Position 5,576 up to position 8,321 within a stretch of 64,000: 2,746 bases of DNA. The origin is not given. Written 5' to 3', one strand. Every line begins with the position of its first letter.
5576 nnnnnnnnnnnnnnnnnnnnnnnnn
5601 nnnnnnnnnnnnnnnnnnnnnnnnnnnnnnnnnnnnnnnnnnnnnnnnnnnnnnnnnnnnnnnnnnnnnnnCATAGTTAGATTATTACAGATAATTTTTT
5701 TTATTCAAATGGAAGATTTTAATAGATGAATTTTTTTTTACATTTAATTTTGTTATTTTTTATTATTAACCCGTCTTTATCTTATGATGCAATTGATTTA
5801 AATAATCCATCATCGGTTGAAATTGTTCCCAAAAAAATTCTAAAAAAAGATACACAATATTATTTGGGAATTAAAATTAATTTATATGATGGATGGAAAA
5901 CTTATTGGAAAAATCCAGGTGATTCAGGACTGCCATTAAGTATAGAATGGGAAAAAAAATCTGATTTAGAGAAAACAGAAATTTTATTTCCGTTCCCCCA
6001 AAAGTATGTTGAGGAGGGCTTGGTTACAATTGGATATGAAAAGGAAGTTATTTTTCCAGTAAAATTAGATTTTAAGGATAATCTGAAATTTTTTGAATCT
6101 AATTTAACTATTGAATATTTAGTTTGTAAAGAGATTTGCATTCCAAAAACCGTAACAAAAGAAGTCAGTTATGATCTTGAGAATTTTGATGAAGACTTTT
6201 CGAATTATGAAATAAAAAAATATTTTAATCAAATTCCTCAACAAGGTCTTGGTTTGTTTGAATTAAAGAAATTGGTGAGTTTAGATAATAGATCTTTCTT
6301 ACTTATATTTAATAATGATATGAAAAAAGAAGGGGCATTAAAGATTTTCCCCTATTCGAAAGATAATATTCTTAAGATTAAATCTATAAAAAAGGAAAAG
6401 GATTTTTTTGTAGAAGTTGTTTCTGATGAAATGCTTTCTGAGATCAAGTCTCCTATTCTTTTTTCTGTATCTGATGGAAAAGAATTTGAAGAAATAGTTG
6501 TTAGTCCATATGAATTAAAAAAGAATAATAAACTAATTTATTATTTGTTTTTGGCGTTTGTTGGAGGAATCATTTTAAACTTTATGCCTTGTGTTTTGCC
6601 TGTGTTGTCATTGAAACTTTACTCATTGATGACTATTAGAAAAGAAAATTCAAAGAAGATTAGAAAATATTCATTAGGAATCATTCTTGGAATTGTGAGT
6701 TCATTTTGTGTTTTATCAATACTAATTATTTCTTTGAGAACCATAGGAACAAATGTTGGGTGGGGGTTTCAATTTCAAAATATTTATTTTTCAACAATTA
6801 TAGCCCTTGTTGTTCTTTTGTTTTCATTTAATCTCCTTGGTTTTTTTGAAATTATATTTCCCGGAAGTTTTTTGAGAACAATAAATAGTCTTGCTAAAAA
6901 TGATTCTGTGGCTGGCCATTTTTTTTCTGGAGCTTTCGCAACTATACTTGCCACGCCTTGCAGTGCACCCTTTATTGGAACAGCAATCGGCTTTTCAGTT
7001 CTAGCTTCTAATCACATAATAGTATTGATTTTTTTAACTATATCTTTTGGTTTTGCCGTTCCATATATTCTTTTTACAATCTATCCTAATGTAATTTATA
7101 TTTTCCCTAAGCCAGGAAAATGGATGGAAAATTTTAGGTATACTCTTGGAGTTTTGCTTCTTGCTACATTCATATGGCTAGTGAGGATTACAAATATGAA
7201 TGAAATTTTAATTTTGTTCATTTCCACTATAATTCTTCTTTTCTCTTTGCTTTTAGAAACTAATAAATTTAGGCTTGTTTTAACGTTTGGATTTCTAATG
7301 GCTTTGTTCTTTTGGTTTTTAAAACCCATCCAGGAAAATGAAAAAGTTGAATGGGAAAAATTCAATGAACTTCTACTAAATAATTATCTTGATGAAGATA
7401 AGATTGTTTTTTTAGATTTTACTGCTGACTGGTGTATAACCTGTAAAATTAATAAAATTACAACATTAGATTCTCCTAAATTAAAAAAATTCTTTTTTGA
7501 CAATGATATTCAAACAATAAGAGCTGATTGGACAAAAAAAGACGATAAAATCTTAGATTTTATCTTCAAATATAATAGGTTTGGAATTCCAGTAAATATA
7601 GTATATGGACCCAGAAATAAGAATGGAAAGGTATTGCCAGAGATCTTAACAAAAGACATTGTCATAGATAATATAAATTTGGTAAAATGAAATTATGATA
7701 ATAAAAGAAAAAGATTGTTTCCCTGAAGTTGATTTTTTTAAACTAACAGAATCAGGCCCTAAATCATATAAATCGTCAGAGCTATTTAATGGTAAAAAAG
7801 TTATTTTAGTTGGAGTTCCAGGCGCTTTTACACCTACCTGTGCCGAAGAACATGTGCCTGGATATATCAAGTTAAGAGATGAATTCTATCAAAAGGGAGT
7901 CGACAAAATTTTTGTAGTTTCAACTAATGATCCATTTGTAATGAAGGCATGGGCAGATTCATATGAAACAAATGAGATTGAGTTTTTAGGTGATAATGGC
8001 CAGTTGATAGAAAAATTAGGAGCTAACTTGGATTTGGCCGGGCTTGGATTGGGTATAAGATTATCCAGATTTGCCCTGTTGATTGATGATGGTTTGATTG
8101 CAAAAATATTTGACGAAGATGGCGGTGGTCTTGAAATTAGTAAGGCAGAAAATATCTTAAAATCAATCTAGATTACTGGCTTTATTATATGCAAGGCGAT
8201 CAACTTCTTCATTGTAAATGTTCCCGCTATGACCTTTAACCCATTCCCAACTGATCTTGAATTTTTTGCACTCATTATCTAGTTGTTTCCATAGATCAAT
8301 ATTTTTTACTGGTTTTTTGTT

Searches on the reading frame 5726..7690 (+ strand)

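Call 18: search_protein_families(library=pfam, proteins=[window:5726-7690:+], max_evalue=0.00001)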
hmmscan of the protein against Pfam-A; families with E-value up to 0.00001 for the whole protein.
window:5726-7690:+ (654 aa): 3 families
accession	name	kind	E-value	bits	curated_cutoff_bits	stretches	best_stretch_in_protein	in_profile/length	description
PF02683.22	DsbD_TM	-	4.5e-19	69.1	27.1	1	273-487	4-216/219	Cytochrome C biogenesis protein transmembrane domain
PF11412.14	DsbD_N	-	1.3e-16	61.2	25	1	41-144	16-113/119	Thiol:disulfide interchange protein DsbD, N-terminal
PF13899.12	Thioredoxin_7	-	1.9e-10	41.2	27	1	556-629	15-83/83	Thioredoxin-like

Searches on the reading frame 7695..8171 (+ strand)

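Call 18: search_protein_families(library=pfam, proteins=[window:7695-8171:+], max_evalue=0.00001)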
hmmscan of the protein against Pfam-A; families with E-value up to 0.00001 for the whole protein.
window:7695-8171:+ (158 aa): 2 families
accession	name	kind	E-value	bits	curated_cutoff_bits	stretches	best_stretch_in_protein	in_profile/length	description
PF08534.16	Redoxin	-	1.2e-29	103.4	26.6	1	9-155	6-148/148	Redoxin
PF00578.27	AhpC-TSA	-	8.1e-12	45.6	26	1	15-114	8-104/124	AhpC/TSA family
